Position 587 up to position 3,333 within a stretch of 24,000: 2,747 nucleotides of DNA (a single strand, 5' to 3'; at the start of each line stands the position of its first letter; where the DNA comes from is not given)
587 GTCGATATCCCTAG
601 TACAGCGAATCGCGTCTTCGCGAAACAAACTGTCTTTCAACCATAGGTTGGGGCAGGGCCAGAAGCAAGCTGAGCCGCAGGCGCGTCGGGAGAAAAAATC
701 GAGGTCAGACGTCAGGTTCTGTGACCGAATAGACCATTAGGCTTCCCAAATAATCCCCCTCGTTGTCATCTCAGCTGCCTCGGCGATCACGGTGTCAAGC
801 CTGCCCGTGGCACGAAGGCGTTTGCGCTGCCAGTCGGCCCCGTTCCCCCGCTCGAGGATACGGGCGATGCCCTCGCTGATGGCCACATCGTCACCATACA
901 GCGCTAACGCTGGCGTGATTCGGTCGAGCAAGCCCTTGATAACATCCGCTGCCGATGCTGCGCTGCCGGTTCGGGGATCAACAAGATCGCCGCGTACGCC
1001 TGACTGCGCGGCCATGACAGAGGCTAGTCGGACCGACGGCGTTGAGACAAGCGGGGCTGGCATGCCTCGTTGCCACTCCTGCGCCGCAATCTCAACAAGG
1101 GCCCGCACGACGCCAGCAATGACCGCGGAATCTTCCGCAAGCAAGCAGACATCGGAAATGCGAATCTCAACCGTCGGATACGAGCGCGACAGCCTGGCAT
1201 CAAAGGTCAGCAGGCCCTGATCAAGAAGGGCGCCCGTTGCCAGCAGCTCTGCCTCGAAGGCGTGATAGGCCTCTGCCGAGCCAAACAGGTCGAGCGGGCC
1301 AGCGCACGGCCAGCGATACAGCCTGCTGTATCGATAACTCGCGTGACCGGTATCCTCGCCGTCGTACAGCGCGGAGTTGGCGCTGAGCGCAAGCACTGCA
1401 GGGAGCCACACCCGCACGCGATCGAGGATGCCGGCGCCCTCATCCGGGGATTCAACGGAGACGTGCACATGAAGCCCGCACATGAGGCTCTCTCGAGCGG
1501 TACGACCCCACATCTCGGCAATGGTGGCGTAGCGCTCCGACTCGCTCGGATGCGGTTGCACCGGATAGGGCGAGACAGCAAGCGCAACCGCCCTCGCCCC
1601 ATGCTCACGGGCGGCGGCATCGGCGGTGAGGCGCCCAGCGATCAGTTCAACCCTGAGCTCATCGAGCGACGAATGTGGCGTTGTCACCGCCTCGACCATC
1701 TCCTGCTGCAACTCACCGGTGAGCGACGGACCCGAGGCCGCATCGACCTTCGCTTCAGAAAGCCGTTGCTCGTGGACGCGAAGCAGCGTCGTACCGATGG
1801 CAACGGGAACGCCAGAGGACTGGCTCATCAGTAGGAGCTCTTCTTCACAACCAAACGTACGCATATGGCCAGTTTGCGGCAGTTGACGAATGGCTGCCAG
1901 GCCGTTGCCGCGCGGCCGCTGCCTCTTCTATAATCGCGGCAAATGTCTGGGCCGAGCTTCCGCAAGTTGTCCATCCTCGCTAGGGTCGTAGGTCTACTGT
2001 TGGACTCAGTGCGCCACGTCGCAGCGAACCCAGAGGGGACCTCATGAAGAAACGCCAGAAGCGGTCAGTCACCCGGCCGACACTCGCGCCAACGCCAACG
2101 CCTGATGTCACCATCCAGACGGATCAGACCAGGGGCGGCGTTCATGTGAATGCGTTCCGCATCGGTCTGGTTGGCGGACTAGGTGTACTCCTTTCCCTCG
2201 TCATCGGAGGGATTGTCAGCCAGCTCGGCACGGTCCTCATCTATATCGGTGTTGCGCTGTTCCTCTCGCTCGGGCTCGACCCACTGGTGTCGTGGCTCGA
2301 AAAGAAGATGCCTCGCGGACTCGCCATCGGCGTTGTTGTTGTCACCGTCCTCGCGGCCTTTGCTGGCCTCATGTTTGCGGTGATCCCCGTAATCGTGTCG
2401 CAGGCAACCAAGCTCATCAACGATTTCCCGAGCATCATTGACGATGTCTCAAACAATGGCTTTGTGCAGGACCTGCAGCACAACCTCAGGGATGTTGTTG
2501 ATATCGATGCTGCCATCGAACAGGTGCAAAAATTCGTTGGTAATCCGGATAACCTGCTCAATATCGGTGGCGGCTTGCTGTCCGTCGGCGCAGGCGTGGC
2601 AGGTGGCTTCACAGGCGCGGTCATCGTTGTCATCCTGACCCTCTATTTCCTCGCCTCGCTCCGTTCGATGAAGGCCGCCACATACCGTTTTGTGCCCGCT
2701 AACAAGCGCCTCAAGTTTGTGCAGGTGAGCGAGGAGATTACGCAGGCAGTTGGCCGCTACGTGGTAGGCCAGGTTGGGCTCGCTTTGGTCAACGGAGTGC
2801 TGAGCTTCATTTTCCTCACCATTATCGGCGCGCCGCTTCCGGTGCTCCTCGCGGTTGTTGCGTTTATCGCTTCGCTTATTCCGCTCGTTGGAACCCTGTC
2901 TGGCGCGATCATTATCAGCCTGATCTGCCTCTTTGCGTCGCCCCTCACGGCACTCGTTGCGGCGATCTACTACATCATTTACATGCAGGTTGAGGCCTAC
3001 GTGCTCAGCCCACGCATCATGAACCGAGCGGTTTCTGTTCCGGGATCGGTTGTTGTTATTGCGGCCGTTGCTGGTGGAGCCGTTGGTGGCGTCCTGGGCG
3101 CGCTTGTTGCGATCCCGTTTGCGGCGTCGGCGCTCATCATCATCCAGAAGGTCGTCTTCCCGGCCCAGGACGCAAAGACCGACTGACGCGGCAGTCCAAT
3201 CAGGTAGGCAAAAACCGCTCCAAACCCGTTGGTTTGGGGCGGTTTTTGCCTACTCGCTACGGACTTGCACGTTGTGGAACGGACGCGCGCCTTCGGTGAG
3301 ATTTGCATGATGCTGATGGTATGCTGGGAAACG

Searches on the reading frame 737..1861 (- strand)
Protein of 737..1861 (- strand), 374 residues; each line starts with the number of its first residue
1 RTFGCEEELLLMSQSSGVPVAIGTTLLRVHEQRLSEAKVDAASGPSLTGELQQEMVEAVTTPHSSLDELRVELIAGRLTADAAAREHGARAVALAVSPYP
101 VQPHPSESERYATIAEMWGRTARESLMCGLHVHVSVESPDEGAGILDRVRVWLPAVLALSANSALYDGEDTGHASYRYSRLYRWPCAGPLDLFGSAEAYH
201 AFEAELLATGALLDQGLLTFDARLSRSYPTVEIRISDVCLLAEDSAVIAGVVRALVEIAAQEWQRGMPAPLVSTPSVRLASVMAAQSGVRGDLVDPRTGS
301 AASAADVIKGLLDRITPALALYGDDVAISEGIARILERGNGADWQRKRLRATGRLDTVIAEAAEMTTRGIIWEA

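Call 64: search_protein_families(library=pfam, proteins=[window:737-1861:-], max_evalue=0.00001)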
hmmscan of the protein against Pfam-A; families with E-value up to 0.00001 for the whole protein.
window:737-1861:- (374 aa): 1 family
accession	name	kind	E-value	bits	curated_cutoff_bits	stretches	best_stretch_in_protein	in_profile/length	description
PF04107.18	GCS2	-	5.4e-38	131.4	21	1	28-269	19-266/291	Glutamate-cysteine ligase family 2(GCS2)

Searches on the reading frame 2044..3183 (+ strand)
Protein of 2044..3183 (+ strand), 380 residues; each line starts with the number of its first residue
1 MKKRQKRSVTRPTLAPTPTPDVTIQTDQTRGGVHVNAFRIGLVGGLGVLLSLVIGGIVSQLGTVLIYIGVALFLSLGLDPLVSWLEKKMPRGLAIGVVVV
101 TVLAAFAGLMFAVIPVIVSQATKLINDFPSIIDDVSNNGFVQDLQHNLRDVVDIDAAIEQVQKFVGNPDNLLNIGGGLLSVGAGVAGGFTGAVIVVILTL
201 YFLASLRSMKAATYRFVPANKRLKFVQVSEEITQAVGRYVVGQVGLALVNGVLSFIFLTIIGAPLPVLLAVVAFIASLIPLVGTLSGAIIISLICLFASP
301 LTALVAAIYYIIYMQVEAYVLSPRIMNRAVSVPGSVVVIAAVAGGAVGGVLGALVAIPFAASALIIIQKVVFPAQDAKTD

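Call 64: search_protein_families(library=pfam, proteins=[window:2044-3183:+], max_evalue=0.00001)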
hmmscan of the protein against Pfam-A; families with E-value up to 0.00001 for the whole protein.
window:2044-3183:+ (380 aa): 1 family
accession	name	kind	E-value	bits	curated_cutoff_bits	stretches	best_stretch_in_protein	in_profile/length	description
PF01594.21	AI-2E_transport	-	3.3e-56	191.3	34.3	1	48-369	4-325/327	AI-2E family transporter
